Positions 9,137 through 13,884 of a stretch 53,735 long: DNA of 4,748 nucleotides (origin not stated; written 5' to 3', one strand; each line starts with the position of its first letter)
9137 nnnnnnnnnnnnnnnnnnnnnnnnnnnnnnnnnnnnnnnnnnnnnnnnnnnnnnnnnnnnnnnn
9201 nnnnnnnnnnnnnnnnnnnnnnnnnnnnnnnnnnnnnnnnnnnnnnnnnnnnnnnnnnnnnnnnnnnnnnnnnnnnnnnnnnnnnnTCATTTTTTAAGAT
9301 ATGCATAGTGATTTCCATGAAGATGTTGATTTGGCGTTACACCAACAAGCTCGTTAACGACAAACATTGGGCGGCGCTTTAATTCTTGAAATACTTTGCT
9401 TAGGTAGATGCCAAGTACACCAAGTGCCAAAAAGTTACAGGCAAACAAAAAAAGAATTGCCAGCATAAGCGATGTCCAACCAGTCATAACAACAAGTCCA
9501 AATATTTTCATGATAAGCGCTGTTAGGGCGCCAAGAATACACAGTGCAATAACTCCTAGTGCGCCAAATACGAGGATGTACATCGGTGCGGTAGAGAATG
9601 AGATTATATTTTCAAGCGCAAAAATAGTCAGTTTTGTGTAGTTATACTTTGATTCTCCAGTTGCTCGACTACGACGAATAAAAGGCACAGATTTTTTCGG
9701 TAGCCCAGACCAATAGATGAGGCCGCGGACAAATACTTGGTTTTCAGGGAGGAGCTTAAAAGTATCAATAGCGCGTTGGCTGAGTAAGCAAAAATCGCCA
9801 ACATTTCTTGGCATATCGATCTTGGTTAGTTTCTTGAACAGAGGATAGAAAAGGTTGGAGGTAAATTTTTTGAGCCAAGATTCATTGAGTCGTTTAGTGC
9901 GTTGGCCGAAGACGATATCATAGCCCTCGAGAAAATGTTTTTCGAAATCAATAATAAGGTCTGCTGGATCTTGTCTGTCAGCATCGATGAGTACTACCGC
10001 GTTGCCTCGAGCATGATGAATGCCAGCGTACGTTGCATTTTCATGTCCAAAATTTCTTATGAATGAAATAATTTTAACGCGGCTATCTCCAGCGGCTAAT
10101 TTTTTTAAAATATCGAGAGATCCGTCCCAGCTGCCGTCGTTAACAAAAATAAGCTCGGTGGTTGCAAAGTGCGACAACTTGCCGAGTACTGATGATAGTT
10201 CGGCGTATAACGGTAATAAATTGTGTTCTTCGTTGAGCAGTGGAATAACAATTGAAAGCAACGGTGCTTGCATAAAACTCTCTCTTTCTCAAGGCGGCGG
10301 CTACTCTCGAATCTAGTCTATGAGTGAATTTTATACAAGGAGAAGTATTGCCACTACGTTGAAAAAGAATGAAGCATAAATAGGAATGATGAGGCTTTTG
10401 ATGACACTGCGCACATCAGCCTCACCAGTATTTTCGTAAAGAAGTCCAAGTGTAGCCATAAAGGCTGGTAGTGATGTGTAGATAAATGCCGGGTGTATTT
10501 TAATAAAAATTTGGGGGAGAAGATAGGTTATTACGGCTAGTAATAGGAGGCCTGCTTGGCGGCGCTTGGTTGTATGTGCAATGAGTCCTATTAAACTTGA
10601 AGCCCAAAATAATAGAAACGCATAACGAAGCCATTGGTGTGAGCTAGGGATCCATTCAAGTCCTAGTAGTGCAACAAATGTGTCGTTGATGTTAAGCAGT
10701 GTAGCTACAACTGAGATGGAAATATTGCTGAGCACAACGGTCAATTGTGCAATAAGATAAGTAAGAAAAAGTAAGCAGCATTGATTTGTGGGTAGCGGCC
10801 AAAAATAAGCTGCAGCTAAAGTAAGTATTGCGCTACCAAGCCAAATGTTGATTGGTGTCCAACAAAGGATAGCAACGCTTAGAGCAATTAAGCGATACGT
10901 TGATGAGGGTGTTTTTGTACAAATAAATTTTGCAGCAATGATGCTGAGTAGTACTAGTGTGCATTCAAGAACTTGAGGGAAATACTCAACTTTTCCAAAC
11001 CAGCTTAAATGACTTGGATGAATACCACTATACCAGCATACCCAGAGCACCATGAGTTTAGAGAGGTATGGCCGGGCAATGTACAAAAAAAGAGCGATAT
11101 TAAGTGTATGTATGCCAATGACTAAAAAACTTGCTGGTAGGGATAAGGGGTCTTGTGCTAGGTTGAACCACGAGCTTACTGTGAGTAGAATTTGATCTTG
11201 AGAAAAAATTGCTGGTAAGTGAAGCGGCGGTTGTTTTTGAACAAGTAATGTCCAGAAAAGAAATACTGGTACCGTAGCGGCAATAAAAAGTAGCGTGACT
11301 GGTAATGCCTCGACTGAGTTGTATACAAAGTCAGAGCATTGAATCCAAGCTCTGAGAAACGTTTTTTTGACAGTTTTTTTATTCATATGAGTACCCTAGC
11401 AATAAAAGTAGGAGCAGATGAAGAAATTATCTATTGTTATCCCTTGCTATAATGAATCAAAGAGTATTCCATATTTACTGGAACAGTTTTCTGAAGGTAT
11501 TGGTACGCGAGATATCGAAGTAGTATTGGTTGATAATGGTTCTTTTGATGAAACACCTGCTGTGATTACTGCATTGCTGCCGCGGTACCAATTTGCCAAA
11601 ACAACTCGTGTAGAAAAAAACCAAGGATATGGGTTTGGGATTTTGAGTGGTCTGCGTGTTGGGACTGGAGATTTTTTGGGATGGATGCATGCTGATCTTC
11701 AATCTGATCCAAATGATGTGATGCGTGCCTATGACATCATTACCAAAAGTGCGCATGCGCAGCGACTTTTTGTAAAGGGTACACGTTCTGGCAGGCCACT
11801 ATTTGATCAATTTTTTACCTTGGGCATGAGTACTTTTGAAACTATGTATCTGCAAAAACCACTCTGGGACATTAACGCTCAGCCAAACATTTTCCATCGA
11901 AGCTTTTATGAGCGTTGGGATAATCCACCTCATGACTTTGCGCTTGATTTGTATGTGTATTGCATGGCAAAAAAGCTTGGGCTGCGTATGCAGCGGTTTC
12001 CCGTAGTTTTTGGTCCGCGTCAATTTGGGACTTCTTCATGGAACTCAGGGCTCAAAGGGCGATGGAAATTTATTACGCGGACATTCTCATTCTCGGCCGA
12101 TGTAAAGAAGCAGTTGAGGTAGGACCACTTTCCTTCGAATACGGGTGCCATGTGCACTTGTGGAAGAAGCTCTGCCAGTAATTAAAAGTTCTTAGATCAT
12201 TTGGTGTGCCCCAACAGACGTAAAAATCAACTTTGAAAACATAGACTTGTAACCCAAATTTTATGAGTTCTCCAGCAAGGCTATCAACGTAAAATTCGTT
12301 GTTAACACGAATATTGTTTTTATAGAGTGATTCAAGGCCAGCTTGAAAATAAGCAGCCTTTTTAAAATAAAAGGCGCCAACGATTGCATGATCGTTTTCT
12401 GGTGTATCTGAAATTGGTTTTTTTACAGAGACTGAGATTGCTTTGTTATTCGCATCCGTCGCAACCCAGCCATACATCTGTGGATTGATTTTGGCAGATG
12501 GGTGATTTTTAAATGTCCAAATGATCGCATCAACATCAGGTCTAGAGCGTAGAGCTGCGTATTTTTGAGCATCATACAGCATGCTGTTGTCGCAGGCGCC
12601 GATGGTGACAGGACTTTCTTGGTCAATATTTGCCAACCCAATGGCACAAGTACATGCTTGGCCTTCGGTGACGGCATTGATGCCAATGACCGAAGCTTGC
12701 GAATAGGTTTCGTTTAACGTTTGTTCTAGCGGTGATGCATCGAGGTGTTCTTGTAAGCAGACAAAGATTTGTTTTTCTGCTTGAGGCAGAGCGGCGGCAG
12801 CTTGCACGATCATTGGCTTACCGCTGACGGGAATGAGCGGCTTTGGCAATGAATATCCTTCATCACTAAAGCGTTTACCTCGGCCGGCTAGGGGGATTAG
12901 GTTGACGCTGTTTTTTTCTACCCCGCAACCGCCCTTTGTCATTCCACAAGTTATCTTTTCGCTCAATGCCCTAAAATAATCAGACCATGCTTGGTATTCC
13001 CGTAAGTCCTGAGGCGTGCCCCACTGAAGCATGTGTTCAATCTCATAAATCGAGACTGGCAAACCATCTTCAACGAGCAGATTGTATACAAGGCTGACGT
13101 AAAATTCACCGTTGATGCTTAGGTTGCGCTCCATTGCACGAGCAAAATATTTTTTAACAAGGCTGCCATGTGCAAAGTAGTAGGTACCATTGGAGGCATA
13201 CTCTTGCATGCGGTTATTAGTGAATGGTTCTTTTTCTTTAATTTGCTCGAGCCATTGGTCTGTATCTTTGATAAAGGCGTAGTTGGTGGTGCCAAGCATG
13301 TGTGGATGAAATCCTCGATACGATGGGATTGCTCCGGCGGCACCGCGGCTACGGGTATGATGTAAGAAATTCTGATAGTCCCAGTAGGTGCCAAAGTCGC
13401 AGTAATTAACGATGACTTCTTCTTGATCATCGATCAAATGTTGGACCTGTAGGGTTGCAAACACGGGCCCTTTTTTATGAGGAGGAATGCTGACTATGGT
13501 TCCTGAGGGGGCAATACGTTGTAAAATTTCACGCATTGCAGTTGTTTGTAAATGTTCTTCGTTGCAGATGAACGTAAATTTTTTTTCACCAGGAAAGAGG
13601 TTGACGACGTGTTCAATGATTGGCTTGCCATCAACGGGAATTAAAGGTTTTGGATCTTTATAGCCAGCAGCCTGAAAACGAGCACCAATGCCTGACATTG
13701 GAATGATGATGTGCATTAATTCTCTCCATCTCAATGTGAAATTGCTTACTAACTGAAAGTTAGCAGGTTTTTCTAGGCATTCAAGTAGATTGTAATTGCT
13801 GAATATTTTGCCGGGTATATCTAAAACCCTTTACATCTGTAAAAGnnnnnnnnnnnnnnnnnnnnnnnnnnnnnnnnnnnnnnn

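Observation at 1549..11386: Tandem array of PMT/TMTC-like GT-C paralogs coupled to a GtrB-like polyprenyl-phosphate sugar synthase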

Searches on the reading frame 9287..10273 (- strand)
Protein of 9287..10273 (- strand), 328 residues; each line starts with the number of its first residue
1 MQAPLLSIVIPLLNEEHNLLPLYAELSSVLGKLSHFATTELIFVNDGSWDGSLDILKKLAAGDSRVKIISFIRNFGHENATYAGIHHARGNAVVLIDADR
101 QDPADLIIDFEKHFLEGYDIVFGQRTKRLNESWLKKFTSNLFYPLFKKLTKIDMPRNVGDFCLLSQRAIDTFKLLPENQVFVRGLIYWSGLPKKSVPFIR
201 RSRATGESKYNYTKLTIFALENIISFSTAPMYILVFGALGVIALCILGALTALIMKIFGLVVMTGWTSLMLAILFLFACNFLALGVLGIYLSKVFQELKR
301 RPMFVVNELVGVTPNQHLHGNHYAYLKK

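Call 3: search_protein_families(library=pfam, proteins=[window:9287-10273:-], max_evalue=1)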
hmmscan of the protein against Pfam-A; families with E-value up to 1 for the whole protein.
window:9287-10273:- (328 aa): 5 families
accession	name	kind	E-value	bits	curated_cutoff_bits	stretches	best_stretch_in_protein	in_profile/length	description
PF00535.33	Glycos_transf_2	-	7.1e-26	91.6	23.3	1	7-170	1-165/168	Glycosyl transferase family 2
PF10111.15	Glyco_tranf_2_2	-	0.00042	20.3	27.3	1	7-101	1-93/276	Glycosyltransferase like family 2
PF13641.12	Glyco_tranf_2_3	-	0.017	15.5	27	1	6-100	3-97/230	Glycosyltransferase like family 2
PF07332.16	Phage_holin_3_6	-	0.17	12.4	28.4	1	233-293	37-92/116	Putative Actinobacterial Holin-X, holin superfamily III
PF19744.4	DUF6232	-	0.45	11.4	27.4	1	216-283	13-74/117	Family of unknown function (DUF6232)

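Call 4: search_protein_families(library=ncbifam, proteins=[window:9287-10273:-], max_evalue=1)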
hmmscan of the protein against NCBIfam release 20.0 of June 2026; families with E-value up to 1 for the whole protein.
window:9287-10273:- (328 aa): 15 families
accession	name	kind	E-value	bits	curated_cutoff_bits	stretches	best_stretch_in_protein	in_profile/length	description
NF047588.1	GlcsyltransPgfSStrep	equivalog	2.1e-68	230.8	500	1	6-308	3-304/308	glycosyltransferase PgfS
NF007986.1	PRK10714.1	equivalog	2e-35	122.3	529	1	6-311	8-313/316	undecaprenyl-phosphate 4-deoxy-4-formamido-L-arabinose transferase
TIGR03937.1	PgaC_IcaA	equivalog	1.3e-12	47.4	422.3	1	2-99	43-135/407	poly-beta-1,6-N-acetyl-D-glucosamine synthase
NF007482.0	PRK10073.1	equivalog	1.1e-10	41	423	1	3-100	5-96/334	glycosyltransferase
TIGR04283.1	glyco_like_mftF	equivalog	7.8e-09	35.4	182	1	6-123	1-105/221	TIGR04283 family arsenosugar biosynthesis glycosyltransferase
NF047683.1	TeichurnBiosyTuaG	equivalog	1.2e-08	34.9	400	1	2-101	4-98/252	teichuronic acid biosynthesis protein TuaG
NF041875.1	EPS_EpsD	equivalog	1.4e-07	31.3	370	1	6-118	1-108/325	exopolysaccharide biosynthesis glycosyltransferase EpsD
TIGR04242.1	nodulat_NodC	equivalog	1.1e-06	28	550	1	3-136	47-180/395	chitooligosaccharide synthase NodC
NF050050.1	ProtGlycPglI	equivalog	2.5e-05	23.8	500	1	4-129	2-123/306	GalNAc(5)-diNAcBac-PP-undecaprenol beta-1,3-glucosyltransferase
TIGR03965.1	mycofact_glyco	equivalog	0.00046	19.2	280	1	6-99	76-164/467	mycofactocin biosynthesis glycosyltransferase MftF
NF045692.1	OglycostaseCruG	equivalog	0.00057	18.9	600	1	6-121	43-160/386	2'-O-glycosyltransferase CruG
TIGR03111.1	glyc2_xrt_Gpos1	hypoth_equivalog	0.0017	17.2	363.95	1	3-113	48-155/439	TIGR03111 family XrtG-associated glycosyltransferase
NF050819.1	PolSacchBiosHfsG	equivalog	0.0038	16.4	500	1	3-102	11-105/302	polysaccharide biosynthesis protein HfsG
NF010496.0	PRK13915.1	equivalog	0.0043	16.2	262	1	6-106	33-133/307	glucosyl-3-phosphoglycerate synthase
NF041391.1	DPhHxTase_Halo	equivalog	0.0091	15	375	1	43-127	28-106/213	dolichyl-phosphate hexose transferase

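Call 65: search_solved_structures(query=window:9287-10273:-, max_evalue=0.00001)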
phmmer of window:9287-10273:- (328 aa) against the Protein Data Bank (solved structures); distinct sequences matched with E-value up to 0.00001: 8.
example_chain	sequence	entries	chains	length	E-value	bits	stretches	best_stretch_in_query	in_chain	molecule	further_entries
5ekp_C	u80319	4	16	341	1.1e-72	248.1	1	6-312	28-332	Uncharacterized glycosyltransferase sll0501 | Glycosyltransferase sll0501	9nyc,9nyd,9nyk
9nye_A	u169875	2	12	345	1.1e-72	248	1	6-312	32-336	Glycosyltransferase sll0501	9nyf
5eke_A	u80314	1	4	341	1.3e-71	244.5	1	6-312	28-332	Uncharacterized glycosyltransferase sll0501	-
9hwj_A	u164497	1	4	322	2.1e-30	109.1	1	6-311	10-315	Undecaprenyl-phosphate 4-deoxy-4-formamido-L-arabinose transferase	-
9bhc_C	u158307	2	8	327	7e-29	104.1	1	6-310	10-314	Undecaprenyl-phosphate 4-deoxy-4-formamido-L-arabinose transferase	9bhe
8vxh_A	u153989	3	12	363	1e-28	103.6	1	6-310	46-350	Undecaprenyl-phosphate 4-deoxy-4-formamido-L-arabinose transferase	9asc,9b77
5mlz_A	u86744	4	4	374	1.9e-10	43.5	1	3-212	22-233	Dolichol monophosphate mannose synthase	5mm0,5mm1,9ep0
5hea_A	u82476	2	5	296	6.2e-06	28.7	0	4-99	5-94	Putative glycosyltransferase (GalT1)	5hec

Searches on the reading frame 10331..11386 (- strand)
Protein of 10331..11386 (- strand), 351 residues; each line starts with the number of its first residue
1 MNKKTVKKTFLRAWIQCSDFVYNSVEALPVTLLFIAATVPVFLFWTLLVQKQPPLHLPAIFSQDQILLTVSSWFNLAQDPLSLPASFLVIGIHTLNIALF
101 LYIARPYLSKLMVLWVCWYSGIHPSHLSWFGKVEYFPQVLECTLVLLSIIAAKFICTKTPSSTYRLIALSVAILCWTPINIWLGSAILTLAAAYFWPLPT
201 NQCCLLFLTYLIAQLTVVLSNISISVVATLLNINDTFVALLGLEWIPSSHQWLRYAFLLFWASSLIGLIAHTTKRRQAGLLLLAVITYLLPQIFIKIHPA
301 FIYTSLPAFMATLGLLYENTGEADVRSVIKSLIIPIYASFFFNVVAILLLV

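Call 3: search_protein_families(library=pfam, proteins=[window:10331-11386:-], max_evalue=1)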
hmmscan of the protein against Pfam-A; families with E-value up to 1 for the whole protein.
window:10331-11386:- (351 aa): 1 family
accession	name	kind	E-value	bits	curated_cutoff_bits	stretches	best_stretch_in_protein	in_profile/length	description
PF23777.1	GEMI5_RBS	-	0.13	11.9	27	1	132-151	298-317/339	GEMI5 RBS C-terminal domain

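Call 4: search_protein_families(library=ncbifam, proteins=[window:10331-11386:-], max_evalue=1)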
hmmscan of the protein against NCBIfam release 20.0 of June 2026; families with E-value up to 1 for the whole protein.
window:10331-11386:- (351 aa): 0 families

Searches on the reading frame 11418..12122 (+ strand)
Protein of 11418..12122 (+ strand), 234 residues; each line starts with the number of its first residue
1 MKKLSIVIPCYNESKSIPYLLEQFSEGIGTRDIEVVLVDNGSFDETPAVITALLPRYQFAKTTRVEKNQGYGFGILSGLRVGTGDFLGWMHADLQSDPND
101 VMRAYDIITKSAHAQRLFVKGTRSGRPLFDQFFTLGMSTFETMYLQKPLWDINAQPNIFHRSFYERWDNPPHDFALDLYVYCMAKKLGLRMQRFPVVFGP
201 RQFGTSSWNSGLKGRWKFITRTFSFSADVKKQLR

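Call 3: search_protein_families(library=pfam, proteins=[window:11418-12122:+], max_evalue=1)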
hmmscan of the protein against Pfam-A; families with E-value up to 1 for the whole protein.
window:11418-12122:+ (234 aa): 2 families
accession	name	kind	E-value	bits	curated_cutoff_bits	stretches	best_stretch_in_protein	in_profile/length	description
PF00535.33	Glycos_transf_2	-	3.1e-20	73.2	23.3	1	5-128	1-127/168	Glycosyl transferase family 2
PF13641.12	Glyco_tranf_2_3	-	0.0055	17.2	27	1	4-95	3-98/230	Glycosyltransferase like family 2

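Call 4: search_protein_families(library=ncbifam, proteins=[window:11418-12122:+], max_evalue=1)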
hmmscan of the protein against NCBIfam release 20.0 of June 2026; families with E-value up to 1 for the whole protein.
window:11418-12122:+ (234 aa): 16 families
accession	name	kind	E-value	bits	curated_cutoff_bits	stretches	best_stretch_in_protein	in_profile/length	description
NF038302.1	EPS_HpsE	equivalog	2.1e-12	46.6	300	1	3-113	2-116/307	hormogonium polysaccharide biosynthesis glycosyltransferase HpsE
NF007986.1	PRK10714.1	equivalog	2.9e-12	46.2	529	1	1-106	5-113/316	undecaprenyl-phosphate 4-deoxy-4-formamido-L-arabinose transferase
TIGR04283.1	glyco_like_mftF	equivalog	1.3e-11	44.6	182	1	4-118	1-107/221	TIGR04283 family arsenosugar biosynthesis glycosyltransferase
NF047588.1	GlcsyltransPgfSStrep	equivalog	4.3e-11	42.6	500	1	3-104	2-106/308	glycosyltransferase PgfS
TIGR03937.1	PgaC_IcaA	equivalog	1.9e-09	37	422.3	1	2-95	45-137/407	poly-beta-1,6-N-acetyl-D-glucosamine synthase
NF007482.0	PRK10073.1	equivalog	1.9e-08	33.7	423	1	2-99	6-101/334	glycosyltransferase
NF041875.1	EPS_EpsD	equivalog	3.3e-08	33.3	370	1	4-103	1-99/325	exopolysaccharide biosynthesis glycosyltransferase EpsD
NF010496.0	PRK13915.1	equivalog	8.9e-07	28.3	262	1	2-98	31-131/307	glucosyl-3-phosphoglycerate synthase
TIGR03965.1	mycofact_glyco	equivalog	2.9e-05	23.1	280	1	3-96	75-167/467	mycofactocin biosynthesis glycosyltransferase MftF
NF047683.1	TeichurnBiosyTuaG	equivalog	6e-05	22.8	400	1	3-114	7-117/252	teichuronic acid biosynthesis protein TuaG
TIGR04182.1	glyco_TIGR04182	equivalog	0.0037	16.7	325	1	4-51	2-46/293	S-layer glycoprotein N-glycosyltransferase AglJ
NF050819.1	PolSacchBiosHfsG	equivalog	0.0058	15.8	500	1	3-110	13-118/302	polysaccharide biosynthesis protein HfsG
NF058614.1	PPMAGASynPpgS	equivalog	0.0079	15.6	370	1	6-104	4-97/226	polyprenyl-phospho-N-acetylgalactosaminyl synthase PpgS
NF045692.1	OglycostaseCruG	equivalog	0.056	12.4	600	1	2-52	41-90/386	2'-O-glycosyltransferase CruG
TIGR03469.1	HpnB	hypoth_equivalog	0.13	11.2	379.25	1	4-58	46-100/386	hopene-associated glycosyltransferase HpnB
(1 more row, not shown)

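Call 66: search_solved_structures(query=window:11418-12122:+, max_evalue=0.001)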
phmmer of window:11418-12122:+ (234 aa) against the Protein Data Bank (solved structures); distinct sequences matched with E-value up to 0.001: 12.
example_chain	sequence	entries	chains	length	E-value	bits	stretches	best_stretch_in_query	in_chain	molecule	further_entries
9hwj_A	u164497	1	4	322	8.1e-11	45.1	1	1-206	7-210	Undecaprenyl-phosphate 4-deoxy-4-formamido-L-arabinose transferase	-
9bhc_C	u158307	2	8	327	3e-09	40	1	1-147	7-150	Undecaprenyl-phosphate 4-deoxy-4-formamido-L-arabinose transferase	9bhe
8vxh_A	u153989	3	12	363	4e-09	39.5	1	1-147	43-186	Undecaprenyl-phosphate 4-deoxy-4-formamido-L-arabinose transferase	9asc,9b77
5mlz_A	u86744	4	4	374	7.5e-09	38.7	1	3-137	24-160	Dolichol monophosphate mannose synthase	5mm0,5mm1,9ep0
3bcv_A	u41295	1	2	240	1.4e-08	37.8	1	2-111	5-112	Putative glycosyltransferase protein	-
2z87_A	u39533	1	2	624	3.1e-08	36.6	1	4-110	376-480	Chondroitin synthase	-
2z86_A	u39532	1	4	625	3.2e-08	36.6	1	4-110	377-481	Chondroitin synthase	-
5ekp_C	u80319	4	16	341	0.00016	24.5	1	3-108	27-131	Uncharacterized glycosyltransferase sll0501 | Glycosyltransferase sll0501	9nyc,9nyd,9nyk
9nye_A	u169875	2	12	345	0.00016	24.5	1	3-108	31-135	Glycosyltransferase sll0501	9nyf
5eke_A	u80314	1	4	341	0.00017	24.4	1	3-108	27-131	Uncharacterized glycosyltransferase sll0501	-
6yv7_B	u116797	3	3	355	0.00029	23.6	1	3-94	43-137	Glycosyl transferase, family 2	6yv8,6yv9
6yv7_A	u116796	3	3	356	0.00029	23.6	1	3-94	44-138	Glycosyl transferase, family 2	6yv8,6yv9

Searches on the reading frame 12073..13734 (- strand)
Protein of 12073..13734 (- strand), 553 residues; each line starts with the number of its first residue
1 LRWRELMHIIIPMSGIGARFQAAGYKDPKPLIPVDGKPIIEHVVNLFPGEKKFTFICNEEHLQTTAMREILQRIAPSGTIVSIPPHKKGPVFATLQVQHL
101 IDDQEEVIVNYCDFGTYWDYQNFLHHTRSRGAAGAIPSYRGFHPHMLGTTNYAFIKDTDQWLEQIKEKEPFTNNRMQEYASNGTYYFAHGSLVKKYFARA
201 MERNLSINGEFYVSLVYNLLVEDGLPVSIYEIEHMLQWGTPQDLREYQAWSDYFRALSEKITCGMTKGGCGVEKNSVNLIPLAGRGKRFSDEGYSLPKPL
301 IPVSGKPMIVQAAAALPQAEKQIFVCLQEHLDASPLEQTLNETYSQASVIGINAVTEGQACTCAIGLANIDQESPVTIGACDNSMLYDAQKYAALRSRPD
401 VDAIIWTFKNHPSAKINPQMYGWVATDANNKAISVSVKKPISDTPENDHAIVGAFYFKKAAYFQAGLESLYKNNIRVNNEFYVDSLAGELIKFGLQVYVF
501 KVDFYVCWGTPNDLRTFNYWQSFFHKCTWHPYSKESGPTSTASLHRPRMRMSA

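Call 3: search_protein_families(library=pfam, proteins=[window:12073-13734:-], max_evalue=1)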
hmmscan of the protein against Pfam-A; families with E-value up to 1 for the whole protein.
window:12073-13734:- (553 aa): 4 families
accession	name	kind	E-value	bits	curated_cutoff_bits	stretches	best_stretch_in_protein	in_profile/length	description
PF00483.29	NTP_transferase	-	1.8e-15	57.6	21.2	2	283-465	7-188/245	Nucleotidyl transferase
PF12804.13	NTP_transf_3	-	3.9e-15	56.8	27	2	14-164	6-147/160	MobA-like NTP transferase domain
PF01128.25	IspD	-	1.3e-06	28.7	27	2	7-57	1-48/221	2-C-methyl-D-erythritol 4-phosphate cytidylyltransferase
PF02213.21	GYF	-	0.092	12.9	25.7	1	165-195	8-36/45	GYF domain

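Call 4: search_protein_families(library=ncbifam, proteins=[window:12073-13734:-], max_evalue=1)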
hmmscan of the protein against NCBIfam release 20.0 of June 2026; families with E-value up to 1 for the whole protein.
window:12073-13734:- (553 aa): 34 families (the best 25 are shown)
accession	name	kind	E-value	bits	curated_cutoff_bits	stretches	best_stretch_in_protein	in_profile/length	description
TIGR03992.1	Arch_glmU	subfamily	5.5e-16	58.4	292.1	2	7-250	1-226/393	bifunctional sugar-1-phosphate nucleotidylyltransferase/acetyltransferase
TIGR01208.1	rmlA_long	equivalog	9.1e-14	51.1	320.25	2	279-514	3-227/353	glucose-1-phosphate thymidylyltransferase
TIGR01173.1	glmU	equivalog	9.6e-12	44.5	366.85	2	282-494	7-206/452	bifunctional UDP-N-acetylglucosamine diphosphorylase/glucosamine-1-phosphate N-acetyltransferase GlmU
NF010933.0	PRK14353.1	equivalog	7.9e-11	41.2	505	2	9-234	8-223/453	bifunctional UDP-N-acetylglucosamine diphosphorylase/glucosamine-1-phosphate N-acetyltransferase GlmU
NF041173.1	Sug_nt_acttase_Thmprot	equivalog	1.8e-10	40.3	600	2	7-187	1-168/405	bifunctional sugar-1-phosphate nucleotidylyltransferase/acetyltransferase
NF045761.1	NAMPUrTaseMurU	equivalog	1.5e-09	38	250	2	282-343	7-67/226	N-acetylmuramate alpha-1-phosphate uridylyltransferase MurU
NF041313.1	UDPGP_AglF_Halo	equivalog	4.3e-09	36.2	400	2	7-45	1-39/234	UTP--glucose-1-phosphate uridylyltransferase AglF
TIGR01099.1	galU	equivalog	1.4e-08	34.7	326.8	2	7-45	2-40/261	UTP--glucose-1-phosphate uridylyltransferase GalU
NF052502.1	man1P_GTase_Rv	exception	4e-07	29.2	440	2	282-460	7-177/352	mannose-1-phosphate guanylyltransferase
TIGR00453.1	ispD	equivalog_domain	1.1e-06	28.3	181.3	2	279-333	3-56/219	2-C-methyl-D-erythritol 4-phosphate cytidylyltransferase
TIGR02623.1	G1P_cyt_trans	equivalog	1.5e-06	27.9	300.25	2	7-48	1-42/255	glucose-1-phosphate cytidylyltransferase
TIGR01207.1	rmlA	equivalog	2e-06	27.1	360.65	1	283-460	7-178/286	glucose-1-phosphate thymidylyltransferase RfbA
NF010935.0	PRK14355.1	equivalog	2.7e-06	26.3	718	1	278-502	6-220/459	bifunctional UDP-N-acetylglucosamine diphosphorylase/glucosamine-1-phosphate N-acetyltransferase GlmU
NF009928.0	PRK13389.1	equivalog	5.2e-05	22.5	548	1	8-45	10-47/302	UTP--glucose-1-phosphate uridylyltransferase GalU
NF001186.0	PRK00155.2-3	equivalog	5.8e-05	22.6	253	2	275-378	4-104/224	2-C-methyl-D-erythritol 4-phosphate cytidylyltransferase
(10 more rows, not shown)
